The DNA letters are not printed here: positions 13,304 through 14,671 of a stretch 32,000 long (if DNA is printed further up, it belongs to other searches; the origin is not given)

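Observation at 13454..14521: Periplasmic right-handed beta-helix domain fused in cis to the synthase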

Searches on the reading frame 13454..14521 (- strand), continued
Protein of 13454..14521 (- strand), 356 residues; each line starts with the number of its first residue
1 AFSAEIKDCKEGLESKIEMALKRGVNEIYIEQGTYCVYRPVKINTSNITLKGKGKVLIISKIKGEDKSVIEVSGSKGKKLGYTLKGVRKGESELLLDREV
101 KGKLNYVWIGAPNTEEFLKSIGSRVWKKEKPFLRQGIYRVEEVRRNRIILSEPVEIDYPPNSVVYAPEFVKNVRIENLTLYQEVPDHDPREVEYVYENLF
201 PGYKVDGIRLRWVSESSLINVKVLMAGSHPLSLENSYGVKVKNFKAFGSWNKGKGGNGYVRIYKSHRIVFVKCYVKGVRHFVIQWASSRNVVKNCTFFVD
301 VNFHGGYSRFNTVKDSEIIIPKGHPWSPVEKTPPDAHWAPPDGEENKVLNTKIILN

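Call 26: search_solved_structures(query=A1, max_evalue=10, show_alignments=3)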
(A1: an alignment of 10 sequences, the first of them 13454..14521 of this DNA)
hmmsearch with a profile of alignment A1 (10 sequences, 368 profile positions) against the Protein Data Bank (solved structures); distinct sequences matched with E-value up to 10: 9.
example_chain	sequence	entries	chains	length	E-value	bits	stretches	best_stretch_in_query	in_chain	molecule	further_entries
4ru4_A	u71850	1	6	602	0.0004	22.5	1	27-292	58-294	tail spike protein gp49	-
7chu_A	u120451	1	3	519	0.002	20.2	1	19-75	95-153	Putative pectin lyase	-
8j07_m8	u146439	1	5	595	0.12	14.3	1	62-210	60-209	Outer dynein arm-docking complex subunit 3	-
8hsn_A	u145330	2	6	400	0.16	13.9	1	30-78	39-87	Fructotransferase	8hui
4tz1_A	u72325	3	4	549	0.39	12.6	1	24-72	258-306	Putative secreted protein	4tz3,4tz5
4tyv_A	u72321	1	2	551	0.39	12.6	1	24-72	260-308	Putative secreted protein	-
4pew_A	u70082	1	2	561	0.4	12.6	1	24-72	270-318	Putative secreted protein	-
4pex_A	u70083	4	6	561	0.41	12.6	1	24-72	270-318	Putative secreted protein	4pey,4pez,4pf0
3vp8_A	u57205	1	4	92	1.4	10.8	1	143-205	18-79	General transcriptional corepressor TUP1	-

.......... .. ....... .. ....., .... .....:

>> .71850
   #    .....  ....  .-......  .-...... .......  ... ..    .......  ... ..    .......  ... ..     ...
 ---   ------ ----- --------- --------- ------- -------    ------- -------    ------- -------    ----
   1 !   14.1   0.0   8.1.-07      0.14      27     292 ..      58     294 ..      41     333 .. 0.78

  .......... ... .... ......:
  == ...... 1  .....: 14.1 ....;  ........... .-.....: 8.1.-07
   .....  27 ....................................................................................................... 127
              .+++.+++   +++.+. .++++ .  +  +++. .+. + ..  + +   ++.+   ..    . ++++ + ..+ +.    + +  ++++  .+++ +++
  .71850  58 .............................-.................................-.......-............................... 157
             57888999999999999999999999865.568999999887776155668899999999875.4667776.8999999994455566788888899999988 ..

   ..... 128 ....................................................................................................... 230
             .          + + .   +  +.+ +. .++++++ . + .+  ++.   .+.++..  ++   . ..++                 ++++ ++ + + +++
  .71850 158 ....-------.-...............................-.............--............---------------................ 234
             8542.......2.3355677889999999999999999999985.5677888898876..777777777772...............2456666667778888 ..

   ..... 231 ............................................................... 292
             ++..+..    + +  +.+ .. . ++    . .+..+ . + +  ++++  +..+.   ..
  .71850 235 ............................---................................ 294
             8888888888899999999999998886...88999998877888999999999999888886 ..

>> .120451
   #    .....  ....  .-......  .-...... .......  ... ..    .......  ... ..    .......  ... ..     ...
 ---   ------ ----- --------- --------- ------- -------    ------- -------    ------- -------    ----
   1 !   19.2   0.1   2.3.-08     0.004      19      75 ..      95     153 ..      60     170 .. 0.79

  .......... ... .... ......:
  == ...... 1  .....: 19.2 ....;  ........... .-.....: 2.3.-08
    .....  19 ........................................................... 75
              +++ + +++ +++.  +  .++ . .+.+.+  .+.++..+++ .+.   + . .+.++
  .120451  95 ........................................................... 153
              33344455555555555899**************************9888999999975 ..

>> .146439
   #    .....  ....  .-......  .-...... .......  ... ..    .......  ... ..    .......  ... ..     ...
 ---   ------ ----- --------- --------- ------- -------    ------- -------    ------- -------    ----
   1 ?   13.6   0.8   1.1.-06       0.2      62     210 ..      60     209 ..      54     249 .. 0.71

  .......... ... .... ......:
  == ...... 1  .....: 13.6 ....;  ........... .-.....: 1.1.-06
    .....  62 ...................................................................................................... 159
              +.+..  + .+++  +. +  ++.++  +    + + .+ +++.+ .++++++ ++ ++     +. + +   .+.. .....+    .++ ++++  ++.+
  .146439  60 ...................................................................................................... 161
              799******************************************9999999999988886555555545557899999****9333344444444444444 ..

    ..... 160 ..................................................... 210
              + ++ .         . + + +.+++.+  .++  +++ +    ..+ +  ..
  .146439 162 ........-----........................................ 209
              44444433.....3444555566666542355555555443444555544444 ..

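Call 30: search_protein_families(library=pfam, proteins=[L007:11056-12990:-, L039:6989-8191:-, L056:5328-6839:+, L014:11040-12401:-, L018:4654-5868:+, L056:11032-11859:+, L056:11816-12736:+, L007:13202-13942:+, L001:5039-6844:-], max_evalue=0.1)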
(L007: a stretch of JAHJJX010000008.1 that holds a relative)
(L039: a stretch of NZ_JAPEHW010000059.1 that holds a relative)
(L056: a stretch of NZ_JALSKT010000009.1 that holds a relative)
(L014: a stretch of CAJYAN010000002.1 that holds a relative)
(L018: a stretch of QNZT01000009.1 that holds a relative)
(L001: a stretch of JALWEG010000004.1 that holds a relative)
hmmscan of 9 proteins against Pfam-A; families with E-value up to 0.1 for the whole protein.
L007:11056-12990:- (644 aa): 0 families

L039:6989-8191:- (400 aa): 0 families

L056:5328-6839:+ (503 aa): 1 family
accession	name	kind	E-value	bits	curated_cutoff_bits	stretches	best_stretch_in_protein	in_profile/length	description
PF02321.23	OEP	-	0.039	14.2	22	0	128-268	13-151/187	Outer membrane efflux protein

L014:11040-12401:- (453 aa): 0 families

L018:4654-5868:+ (404 aa): 1 family
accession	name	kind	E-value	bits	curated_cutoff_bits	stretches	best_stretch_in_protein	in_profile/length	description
PF02321.23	OEP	-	0.022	15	22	0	271-399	64-187/187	Outer membrane efflux protein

L056:11032-11859:+ (275 aa): 1 family
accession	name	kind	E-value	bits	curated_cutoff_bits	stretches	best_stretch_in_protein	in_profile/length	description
PF08787.18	Alginate_lyase2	-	6.4e-11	42.9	29.7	1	73-262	28-223/225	Alginate lyase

L056:11816-12736:+ (306 aa): 2 families
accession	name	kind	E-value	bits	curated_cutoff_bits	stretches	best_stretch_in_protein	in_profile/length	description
PF08787.18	Alginate_lyase2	-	4.5e-17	63.1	29.7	1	91-299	27-218/225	Alginate lyase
PF22473.1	PilJ_Pilin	-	0.092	13.2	26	0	259-288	34-63/81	PilJ, Pilin domain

L007:13202-13942:+ (246 aa): 1 family
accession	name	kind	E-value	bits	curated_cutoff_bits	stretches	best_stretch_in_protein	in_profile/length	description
PF05036.18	SPOR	-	0.028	15.2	21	1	22-92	4-75/76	SPOR domain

L001:5039-6844:- (601 aa): 1 family
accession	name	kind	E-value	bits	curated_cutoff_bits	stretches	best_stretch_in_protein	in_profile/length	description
PF05036.18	SPOR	-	0.00079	20.2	21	1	69-139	3-75/76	SPOR domain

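Call 31: search_solved_structures(query=P0118, max_evalue=1)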
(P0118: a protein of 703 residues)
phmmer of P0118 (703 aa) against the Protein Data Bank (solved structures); distinct sequences matched with E-value up to 1: 40.
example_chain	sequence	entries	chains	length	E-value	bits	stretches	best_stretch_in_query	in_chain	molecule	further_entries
7usl_C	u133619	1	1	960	2.3e-31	112.3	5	537-635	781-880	Bifunctional hemolysin-adenylate cyclase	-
7rah_E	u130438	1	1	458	3.1e-19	72.2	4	535-618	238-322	Bifunctional adenylate cyclase toxin/hemolysin CyaA,Bifunctional adenylate cyclase toxin/h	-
6sus_A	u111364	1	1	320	2.9e-15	59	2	537-636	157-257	Bifunctional hemolysin/adenylate cyclase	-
9p0c_A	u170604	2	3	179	2.2e-12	49.5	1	534-637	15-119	Hemolysin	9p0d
5cvw_A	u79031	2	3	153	3.2e-12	49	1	540-637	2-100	Bifunctional hemolysin/adenylate cyclase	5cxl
9p6c_A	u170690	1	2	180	7.3e-12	47.8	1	535-635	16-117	Hemolysin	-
2z8z_A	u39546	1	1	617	3.9e-10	42.1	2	556-632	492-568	Lipase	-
2z8x_A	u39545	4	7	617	3.5e-09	38.9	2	556-632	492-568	Lipase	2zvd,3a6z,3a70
2zj6_A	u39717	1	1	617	4.9e-09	38.5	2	556-632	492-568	Lipase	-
2zj7_A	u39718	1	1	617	2.1e-08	36.3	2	556-632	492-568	Lipase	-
2ml1_A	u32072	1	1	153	2.7e-08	36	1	557-618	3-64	Poly(beta-D-mannuronate) C5 epimerase 6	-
2agm_A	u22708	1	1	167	3.7e-08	35.6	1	559-636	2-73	Poly(beta-D-mannuronate) C5 epimerase 4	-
2ml3_A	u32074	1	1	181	1.2e-07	33.9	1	557-619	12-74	Poly(beta-D-mannuronate) C5 epimerase 6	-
2ml2_A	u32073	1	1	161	7.1e-07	31.3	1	553-636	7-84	Poly(beta-D-mannuronate) C5 epimerase 6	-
1akl_A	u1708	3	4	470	3.2e-06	29.2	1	517-696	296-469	ALKALINE PROTEASE | ALKALINE METALLOPROTEINASE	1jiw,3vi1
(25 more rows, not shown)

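Call 53: search_solved_structures(query=A3, max_evalue=1)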
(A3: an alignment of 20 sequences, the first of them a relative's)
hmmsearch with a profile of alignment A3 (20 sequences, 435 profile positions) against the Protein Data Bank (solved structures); distinct sequences matched with E-value up to 1: 4.
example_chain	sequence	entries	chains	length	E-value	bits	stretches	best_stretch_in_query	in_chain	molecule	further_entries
2jee_A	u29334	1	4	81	0.17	13.9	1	348-413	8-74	CELL DIVISION PROTEIN ZAPB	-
7spb_E1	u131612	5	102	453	0.32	13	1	313-371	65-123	TraB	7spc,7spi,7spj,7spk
7okn_A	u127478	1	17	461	0.33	13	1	313-371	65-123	TraB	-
9tls_A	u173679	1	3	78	0.47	12.5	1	354-414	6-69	Sc-apCC-2-KLHL20-3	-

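Call 54: search_protein_families(library=pfam, alignment_id=A3, max_evalue=1)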
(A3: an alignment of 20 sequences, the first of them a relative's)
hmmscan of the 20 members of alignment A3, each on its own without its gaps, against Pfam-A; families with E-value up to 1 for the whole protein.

A. member 1, L039:6989-8191:- (400 aa): 2 families
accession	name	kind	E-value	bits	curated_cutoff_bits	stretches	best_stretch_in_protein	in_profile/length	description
PF18318.6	Gln-synt_C-ter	-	0.19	12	22.7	1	137-192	34-88/118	Glutamine synthetase C-terminal domain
PF14321.11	DUF4382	-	0.2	12.3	25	1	138-281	45-120/136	Domain of unknown function (DUF4382)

B. families by the number of members that match (of 20 scanned): 13 families
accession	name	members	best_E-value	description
PF02321.23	OEP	7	1.1e-05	Outer membrane efflux protein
PF03564.21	DUF1759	1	0.00042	Protein of unknown function (DUF1759)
PF20547.3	DUF6761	1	0.003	Family of unknown function (DUF6761)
PF25639.1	DUF7943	1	0.081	Domain of unknown function (DUF7943)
PF15604.11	Ntox15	1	0.088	Novel toxin 15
PF02996.22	Prefoldin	1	0.097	Prefoldin subunit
PF20310.4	HTH_Tnp_2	1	0.098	Transposon related HTH domain protein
PF16357.10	PepSY_TM_like_2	1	0.13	Putative PepSY_TM-like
PF18318.6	Gln-synt_C-ter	1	0.19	Glutamine synthetase C-terminal domain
PF14321.11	DUF4382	1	0.2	Domain of unknown function (DUF4382)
PF19046.5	GM130_C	1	0.2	GM130 C-terminal binding motif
PF14138.11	COX16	1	0.27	Cytochrome c oxidase assembly protein COX16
PF03307.20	Adeno_E3_15_3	1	0.65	Adenovirus 15.3kD protein in E3 region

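Call 57: fold_search(model_id=the predicted structure, library=viral)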
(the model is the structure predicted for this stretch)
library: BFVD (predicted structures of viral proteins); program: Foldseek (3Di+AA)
matches with E <= 10: 1074; with E <= 0.001: 89
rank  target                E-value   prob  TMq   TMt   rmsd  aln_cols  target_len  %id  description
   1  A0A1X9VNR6            8.4e-13  1.00  0.67  0.44   5.9       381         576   14  Putative dihydrofolate reductase [Mimivirus AB-566-O17]
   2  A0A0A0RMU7            2.9e-11  1.00  0.69  0.34   3.5       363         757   11  Tail spike protein [Bacillus phage Mater]
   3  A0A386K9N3            3.8e-11  1.00  0.71  0.35   5.0       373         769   17  Minor tail protein [Gordonia phage Turuncu]
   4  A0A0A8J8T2            8.3e-11  1.00  0.57  0.25   8.3       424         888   13  Depolymerase, capsule K1-specific [Klebsiella phage K64-1]
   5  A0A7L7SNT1            1.5e-10  1.00  0.67  0.26   4.6       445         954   12  (no name in the UniProt tables at hand)
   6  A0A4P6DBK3            7.4e-10  1.00  0.33  0.20  14.6       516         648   10  Uncharacterized protein [Klebsiella phage K1-ULIP33]
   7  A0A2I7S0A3            7.7e-10  1.00  0.43  0.21  10.7       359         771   10  (no name in the UniProt tables at hand)
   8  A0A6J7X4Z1            1.1e-09  1.00  0.62  0.30   4.7       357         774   11  Pectate lyase superfamily protein [uncultured Caudovirales phage]
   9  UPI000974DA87         2.1e-09  1.00  0.60  0.36   6.4       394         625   13  (no name look-up for this kind of identifier)
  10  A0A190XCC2            2.4e-09  1.00  0.39  0.21   9.3       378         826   14  Tail fiber protein [Acinetobacter phage LZ35]
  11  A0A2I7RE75            3.5e-09  1.00  0.54  0.28   6.9       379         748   12  (no name in the UniProt tables at hand)
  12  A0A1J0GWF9            6.8e-09  1.00  0.53  0.27   6.7       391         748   12  (no name in the UniProt tables at hand)
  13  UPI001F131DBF         3.9e-08  1.00  0.48  0.24   9.1       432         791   12  (no name look-up for this kind of identifier)
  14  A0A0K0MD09            4.5e-08  1.00  0.57  0.26   7.9       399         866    9  (no name in the UniProt tables at hand)
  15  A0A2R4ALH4            5.5e-08  1.00  0.65  0.30   5.3       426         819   13  (no name in the UniProt tables at hand)
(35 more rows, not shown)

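Call 72: search_protein_families(library=pfam, alignment_id=A5, max_evalue=0.00001)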
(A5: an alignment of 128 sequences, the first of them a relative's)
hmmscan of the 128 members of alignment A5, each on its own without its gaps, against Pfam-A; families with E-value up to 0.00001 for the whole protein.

A. member 1, L043:14224-15861:- (545 aa): 4 families
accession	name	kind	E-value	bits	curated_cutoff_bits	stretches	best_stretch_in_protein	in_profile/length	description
PF24947.1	PGM1_C_vert_fung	-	1.1e-45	155.7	27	1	411-542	1-138/138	Phosphoglucomutase-1, C-terminal domain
PF02878.22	PGM_PMM_I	-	8.8e-30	103.6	22.5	1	15-151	2-134/138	Phosphoglucomutase/phosphomannomutase, alpha/beta/alpha domain I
PF02880.22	PGM_PMM_III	-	4.3e-25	88.5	20.7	1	297-409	2-115/115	Phosphoglucomutase/phosphomannomutase, alpha/beta/alpha domain III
PF02879.22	PGM_PMM_II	-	1.8e-12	48.1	29.3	1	195-288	12-99/103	Phosphoglucomutase/phosphomannomutase, alpha/beta/alpha domain II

B. families by the number of members that match (of 128 scanned): 148 families (the first 25 are shown)
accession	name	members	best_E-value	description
PF04293.20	SpoVR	4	3e-180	SpoVR like protein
PF24755.2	SpoVR_C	4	5.6e-28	SpoVR-like C-terminal domain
PF00873.25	ACR_tran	3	6e-77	AcrB/AcrD/AcrF family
PF00034.26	Cytochrom_C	3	6.3e-30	Cytochrome c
PF00072.30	Response_reg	3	1.4e-29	Response regulator receiver domain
PF08241.18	Methyltransf_11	3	3.2e-25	Methyltransferase domain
PF13442.11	Cytochrome_CBB3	3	1.2e-24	Cytochrome C oxidase, cbb3-type, subunit III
PF13649.12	Methyltransf_25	3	8.4e-24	Methyltransferase domain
PF13847.12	Methyltransf_31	3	1.6e-13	Methyltransferase domain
PF13489.12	Methyltransf_23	3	3.5e-13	Methyltransferase domain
PF08242.18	Methyltransf_12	3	7e-13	Methyltransferase domain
PF04285.18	DUF444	2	1.6e-179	Protein of unknown function (DUF444)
PF02353.26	CMAS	2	4.1e-93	Mycolic acid cyclopropane synthetase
PF00208.27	ELFV_dehydrog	2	4.1e-88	Glutamate/Leucine/Phenylalanine/Valine dehydrogenase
PF00574.28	CLP_protease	2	1.2e-79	Clp protease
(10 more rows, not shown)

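Call 82: find_encoding_contigs(protein=P0005, flank=6000, max_places=2)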
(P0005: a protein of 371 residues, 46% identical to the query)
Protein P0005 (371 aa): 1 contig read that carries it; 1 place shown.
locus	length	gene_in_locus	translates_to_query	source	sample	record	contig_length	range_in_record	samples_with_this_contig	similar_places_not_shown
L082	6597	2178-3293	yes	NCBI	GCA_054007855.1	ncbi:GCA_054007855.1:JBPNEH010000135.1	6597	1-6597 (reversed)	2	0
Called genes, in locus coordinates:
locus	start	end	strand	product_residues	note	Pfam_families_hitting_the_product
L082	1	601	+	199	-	?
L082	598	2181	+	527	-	PF13641:Glyco_tranf_2_3, PF13632:Glyco_trans_2_3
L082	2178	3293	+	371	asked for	-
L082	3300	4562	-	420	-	PF07992:Pyr_redox_2, PF21706:FCSD_central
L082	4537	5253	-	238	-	-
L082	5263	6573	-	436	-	PF01946:Thi4 (weak), PF01266:DAO (faint), PF07992:Pyr_redox_2, PF13450:NAD_binding_8 (weak), PF21706:FCSD_central, PF09242:FCSD-flav_bind (weak)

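Call 83: find_encoding_contigs(protein=P0003, flank=8000, max_places=2)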
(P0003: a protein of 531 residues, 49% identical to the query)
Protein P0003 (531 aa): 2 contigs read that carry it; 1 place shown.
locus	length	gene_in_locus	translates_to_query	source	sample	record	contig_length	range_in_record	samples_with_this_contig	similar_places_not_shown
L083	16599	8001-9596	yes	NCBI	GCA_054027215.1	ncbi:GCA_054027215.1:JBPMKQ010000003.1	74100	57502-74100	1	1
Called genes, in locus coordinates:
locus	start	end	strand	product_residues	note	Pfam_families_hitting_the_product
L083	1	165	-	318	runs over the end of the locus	PF00762:Ferrochelatase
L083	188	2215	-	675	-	PF04879:Molybdop_Fe4S4 (weak), PF00384:Molybdopterin, PF01568:Molydop_binding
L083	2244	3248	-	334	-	PF04055:Radical_SAM, PF06968:BATS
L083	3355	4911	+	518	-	-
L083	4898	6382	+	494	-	PF07238:PilZ (weak), PF00364:Biotin_lipoyl (faint), PF25973:BSH_CzcB (faint), PF25994:HH_AprE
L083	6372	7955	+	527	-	PF13641:Glyco_tranf_2_3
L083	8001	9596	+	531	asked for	PF12708:Pect-lyase_RHGA_epim (faint)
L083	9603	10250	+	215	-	PF00596:Aldolase_II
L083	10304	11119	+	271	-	PF00899:ThiF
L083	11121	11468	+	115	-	PF00072:Response_reg (weak)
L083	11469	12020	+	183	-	-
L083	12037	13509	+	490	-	PF00478:IMPDH, PF00571:CBS, PF03060:NMO (weak), PF01070:FMN_dh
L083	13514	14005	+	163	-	PF25991:KhtT_N, PF02080:TrkA_C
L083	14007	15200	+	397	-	PF00999:Na_H_Exchanger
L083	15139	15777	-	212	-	PF04028:DUF374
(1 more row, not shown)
